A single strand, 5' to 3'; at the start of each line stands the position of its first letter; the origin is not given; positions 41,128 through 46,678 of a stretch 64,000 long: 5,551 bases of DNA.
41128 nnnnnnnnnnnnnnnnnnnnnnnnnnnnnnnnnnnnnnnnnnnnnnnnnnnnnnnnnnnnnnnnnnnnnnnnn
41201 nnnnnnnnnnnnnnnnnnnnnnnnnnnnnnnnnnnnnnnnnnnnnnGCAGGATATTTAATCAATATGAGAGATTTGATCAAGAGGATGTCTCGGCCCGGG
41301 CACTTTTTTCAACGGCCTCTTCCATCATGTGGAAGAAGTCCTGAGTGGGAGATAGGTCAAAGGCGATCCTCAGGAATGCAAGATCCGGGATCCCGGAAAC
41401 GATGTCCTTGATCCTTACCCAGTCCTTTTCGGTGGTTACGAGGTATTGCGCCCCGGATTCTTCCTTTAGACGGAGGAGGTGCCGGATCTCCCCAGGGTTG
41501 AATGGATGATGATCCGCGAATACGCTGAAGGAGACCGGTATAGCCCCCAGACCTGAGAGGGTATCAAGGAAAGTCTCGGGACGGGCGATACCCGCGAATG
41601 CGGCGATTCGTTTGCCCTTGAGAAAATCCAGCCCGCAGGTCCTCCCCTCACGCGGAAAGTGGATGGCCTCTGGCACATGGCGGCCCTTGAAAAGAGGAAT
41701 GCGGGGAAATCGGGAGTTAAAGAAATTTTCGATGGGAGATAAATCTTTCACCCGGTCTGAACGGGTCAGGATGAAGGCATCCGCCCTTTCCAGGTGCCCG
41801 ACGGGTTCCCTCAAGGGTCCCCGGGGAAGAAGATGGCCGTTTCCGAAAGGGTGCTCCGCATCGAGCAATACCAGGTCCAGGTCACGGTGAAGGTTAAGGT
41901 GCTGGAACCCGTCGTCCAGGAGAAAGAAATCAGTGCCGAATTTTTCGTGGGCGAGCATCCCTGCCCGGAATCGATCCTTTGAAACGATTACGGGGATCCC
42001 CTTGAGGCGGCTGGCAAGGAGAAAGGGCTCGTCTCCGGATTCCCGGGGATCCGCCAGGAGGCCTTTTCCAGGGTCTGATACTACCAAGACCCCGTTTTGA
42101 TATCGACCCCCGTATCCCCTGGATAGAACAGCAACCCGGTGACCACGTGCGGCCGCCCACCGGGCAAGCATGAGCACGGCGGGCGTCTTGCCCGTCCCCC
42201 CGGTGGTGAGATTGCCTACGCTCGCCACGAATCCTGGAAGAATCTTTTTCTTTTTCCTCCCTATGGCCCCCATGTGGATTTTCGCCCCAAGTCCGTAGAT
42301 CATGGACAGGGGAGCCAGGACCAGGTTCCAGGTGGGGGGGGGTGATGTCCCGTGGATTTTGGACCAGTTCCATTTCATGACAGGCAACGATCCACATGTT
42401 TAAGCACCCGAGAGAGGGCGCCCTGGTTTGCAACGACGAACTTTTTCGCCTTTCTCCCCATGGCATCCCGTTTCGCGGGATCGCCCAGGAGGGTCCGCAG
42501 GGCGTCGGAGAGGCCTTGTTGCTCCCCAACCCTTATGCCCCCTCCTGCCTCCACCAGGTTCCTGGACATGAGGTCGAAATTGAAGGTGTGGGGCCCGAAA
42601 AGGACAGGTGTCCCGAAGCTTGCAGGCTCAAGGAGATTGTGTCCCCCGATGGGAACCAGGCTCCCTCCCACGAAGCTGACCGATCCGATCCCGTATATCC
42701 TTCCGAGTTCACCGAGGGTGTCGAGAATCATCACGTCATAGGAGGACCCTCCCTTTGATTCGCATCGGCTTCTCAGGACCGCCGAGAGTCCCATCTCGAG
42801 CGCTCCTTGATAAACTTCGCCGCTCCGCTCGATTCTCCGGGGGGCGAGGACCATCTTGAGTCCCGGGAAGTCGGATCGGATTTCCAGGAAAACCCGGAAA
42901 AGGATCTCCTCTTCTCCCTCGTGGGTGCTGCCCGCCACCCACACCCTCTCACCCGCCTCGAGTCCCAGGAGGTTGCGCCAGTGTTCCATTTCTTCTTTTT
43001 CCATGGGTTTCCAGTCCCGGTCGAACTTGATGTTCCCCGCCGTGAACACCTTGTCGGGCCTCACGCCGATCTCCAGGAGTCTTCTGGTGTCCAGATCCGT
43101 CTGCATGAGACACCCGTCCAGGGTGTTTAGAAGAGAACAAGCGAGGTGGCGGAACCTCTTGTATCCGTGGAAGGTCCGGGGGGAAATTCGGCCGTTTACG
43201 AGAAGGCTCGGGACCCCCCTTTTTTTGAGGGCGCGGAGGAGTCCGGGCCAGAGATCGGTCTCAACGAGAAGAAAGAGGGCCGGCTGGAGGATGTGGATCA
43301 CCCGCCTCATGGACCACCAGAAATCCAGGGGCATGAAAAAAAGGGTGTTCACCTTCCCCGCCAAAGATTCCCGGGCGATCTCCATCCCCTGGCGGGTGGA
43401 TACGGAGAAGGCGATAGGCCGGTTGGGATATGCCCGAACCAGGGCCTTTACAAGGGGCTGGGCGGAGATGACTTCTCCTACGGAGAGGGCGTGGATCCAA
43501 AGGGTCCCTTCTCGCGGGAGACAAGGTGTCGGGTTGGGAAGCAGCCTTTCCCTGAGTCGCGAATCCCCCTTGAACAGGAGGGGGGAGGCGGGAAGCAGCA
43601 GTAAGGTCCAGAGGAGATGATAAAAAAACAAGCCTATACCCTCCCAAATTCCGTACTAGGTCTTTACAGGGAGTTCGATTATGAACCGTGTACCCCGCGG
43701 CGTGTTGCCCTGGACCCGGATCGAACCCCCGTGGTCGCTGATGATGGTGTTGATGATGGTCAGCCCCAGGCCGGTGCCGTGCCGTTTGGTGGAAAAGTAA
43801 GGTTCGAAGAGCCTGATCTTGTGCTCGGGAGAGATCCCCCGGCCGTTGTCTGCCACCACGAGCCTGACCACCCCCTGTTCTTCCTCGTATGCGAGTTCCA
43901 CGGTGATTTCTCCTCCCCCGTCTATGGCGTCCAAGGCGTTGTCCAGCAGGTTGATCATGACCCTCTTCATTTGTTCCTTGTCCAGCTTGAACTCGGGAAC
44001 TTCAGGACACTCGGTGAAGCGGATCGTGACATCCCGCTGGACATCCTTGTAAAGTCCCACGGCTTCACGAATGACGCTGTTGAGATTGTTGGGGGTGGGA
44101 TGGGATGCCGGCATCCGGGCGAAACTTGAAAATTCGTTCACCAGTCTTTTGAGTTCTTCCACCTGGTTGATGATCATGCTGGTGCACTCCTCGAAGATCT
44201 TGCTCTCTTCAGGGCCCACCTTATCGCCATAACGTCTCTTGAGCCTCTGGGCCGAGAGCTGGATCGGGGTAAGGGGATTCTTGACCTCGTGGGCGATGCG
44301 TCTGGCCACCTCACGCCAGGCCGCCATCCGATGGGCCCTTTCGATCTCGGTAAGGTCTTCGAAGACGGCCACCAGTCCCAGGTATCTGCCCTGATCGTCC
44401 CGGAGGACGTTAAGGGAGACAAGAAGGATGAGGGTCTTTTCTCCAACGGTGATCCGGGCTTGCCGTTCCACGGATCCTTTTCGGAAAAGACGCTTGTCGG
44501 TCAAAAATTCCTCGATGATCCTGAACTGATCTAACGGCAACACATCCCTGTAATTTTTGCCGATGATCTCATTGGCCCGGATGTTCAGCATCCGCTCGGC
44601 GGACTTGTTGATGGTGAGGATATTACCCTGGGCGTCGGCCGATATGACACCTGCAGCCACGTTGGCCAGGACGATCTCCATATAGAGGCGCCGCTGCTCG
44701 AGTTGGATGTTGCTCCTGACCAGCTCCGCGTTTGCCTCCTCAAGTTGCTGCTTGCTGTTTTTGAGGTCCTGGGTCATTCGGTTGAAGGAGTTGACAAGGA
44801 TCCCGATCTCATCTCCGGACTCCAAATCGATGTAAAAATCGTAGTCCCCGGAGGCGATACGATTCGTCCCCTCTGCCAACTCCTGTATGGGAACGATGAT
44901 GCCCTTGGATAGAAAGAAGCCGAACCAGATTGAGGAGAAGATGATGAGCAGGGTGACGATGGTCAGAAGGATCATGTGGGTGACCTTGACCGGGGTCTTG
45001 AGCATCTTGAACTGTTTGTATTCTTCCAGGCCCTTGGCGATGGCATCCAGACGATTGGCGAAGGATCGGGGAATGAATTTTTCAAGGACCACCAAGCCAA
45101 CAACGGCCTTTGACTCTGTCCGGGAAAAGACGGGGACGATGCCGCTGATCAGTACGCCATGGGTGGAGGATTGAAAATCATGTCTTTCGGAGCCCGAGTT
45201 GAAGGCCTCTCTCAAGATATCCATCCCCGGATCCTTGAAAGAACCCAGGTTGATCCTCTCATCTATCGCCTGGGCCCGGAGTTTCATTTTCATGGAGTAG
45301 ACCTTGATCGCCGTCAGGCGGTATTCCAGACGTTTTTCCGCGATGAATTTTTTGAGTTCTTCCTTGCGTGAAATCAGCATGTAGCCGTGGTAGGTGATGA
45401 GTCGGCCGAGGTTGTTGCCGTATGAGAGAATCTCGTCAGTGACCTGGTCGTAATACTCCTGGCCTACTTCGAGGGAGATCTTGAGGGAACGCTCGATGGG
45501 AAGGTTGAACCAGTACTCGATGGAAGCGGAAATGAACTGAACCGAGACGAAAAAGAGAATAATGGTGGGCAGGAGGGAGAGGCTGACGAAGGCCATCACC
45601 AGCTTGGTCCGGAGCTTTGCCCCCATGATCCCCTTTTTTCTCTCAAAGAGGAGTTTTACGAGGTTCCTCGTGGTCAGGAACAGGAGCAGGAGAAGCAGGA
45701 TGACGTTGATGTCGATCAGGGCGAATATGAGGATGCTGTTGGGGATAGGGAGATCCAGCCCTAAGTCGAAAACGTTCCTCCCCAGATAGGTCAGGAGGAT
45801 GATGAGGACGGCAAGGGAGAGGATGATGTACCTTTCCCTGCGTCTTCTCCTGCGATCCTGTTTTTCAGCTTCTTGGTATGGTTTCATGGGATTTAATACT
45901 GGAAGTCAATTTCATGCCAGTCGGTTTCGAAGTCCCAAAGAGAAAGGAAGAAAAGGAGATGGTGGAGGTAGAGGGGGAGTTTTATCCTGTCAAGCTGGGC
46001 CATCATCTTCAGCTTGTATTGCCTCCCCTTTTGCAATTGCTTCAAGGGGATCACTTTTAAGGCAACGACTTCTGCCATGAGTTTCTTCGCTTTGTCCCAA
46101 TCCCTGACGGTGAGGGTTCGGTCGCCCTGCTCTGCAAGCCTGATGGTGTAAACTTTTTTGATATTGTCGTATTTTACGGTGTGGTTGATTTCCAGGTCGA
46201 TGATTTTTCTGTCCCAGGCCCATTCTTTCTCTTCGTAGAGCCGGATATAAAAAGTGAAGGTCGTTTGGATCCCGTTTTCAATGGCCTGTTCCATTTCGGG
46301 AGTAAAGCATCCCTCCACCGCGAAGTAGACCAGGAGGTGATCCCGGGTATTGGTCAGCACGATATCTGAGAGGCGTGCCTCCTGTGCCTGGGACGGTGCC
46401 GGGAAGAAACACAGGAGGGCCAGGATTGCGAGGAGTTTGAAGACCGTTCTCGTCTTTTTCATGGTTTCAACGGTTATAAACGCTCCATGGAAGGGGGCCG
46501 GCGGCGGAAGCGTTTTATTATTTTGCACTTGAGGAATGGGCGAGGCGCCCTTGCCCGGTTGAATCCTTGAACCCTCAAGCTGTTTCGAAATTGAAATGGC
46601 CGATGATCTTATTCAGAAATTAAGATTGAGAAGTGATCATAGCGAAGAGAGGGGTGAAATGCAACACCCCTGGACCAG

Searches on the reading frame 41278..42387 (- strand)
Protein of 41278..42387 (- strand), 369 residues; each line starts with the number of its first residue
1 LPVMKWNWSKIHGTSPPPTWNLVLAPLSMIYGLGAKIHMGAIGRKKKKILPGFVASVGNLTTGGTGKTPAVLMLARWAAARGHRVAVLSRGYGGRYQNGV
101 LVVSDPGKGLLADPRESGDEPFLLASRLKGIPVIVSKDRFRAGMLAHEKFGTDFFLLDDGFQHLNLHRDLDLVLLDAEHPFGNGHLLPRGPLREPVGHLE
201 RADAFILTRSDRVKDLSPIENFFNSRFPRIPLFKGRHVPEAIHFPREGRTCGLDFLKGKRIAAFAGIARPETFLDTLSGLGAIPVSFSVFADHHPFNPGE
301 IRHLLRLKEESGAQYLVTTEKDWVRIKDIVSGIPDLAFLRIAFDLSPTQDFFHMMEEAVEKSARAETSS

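Call 67: search_protein_families(library=pfam, proteins=[window:41278-42387:-], max_evalue=0.00001)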
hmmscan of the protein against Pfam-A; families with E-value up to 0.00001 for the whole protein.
window:41278-42387:- (369 aa): 1 family
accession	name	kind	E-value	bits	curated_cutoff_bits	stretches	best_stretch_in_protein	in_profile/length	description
PF02606.20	LpxK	-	6.7e-89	298.7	27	1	21-357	2-325/328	Tetraacyldisaccharide-1-P 4'-kinase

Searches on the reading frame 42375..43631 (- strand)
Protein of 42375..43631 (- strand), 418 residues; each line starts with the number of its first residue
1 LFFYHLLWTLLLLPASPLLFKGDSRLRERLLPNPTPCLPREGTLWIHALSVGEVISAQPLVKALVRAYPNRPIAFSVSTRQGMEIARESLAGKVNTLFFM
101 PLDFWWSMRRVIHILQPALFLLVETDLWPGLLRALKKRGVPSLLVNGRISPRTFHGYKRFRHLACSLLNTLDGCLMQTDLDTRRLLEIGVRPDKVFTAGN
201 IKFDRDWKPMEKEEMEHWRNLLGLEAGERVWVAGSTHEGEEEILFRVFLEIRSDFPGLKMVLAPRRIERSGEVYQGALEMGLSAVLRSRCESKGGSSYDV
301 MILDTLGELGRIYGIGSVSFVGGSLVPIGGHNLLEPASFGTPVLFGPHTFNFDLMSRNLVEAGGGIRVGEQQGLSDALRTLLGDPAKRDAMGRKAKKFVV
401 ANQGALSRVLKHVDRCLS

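Call 67: search_protein_families(library=pfam, proteins=[window:42375-43631:-], max_evalue=0.00001)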
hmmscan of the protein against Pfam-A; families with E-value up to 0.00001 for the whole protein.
window:42375-43631:- (418 aa): 1 family
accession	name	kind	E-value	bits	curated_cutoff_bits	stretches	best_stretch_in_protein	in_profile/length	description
PF04413.22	Glycos_transf_N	-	2.7e-55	187.2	23.9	1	25-205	2-179/179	3-Deoxy-D-manno-octulosonic-acid transferase (kdotransferase)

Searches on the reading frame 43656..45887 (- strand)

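Call 67: search_protein_families(library=pfam, proteins=[window:43656-45887:-], max_evalue=0.00001)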
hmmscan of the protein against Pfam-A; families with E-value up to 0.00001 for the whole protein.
window:43656-45887:- (743 aa): 6 families
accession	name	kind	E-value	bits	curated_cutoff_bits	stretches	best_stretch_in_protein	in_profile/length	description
PF02518.31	HATPase_c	-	5.8e-26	91.5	26.4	1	636-742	2-110/111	Histidine kinase-, DNA gyrase B-, and HSP90-like ATPase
PF00989.32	PAS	-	5.9e-13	49.3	22.6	1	406-511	6-112/113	PAS fold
PF13426.13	PAS_9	-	1.7e-11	44.7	27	1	413-514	3-103/103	PAS domain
PF00672.30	HAMP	-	3e-11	43.9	25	1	325-376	1-52/53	HAMP domain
PF00512.31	HisKA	-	1.2e-10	41.8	26.9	1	524-593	2-64/66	His Kinase A (phospho-acceptor) domain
PF08448.16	PAS_4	-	3.7e-10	40.4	23.1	1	409-514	3-107/110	PAS fold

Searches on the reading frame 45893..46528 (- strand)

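Call 67: search_protein_families(library=pfam, proteins=[window:45893-46528:-], max_evalue=0.00001)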
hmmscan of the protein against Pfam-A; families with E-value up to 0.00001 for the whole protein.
window:45893-46528:- (211 aa): 1 family
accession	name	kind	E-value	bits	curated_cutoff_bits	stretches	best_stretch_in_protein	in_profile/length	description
PF14334.11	DUF4390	-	1.5e-42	145.2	27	1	48-207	1-160/161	Domain of unknown function (DUF4390)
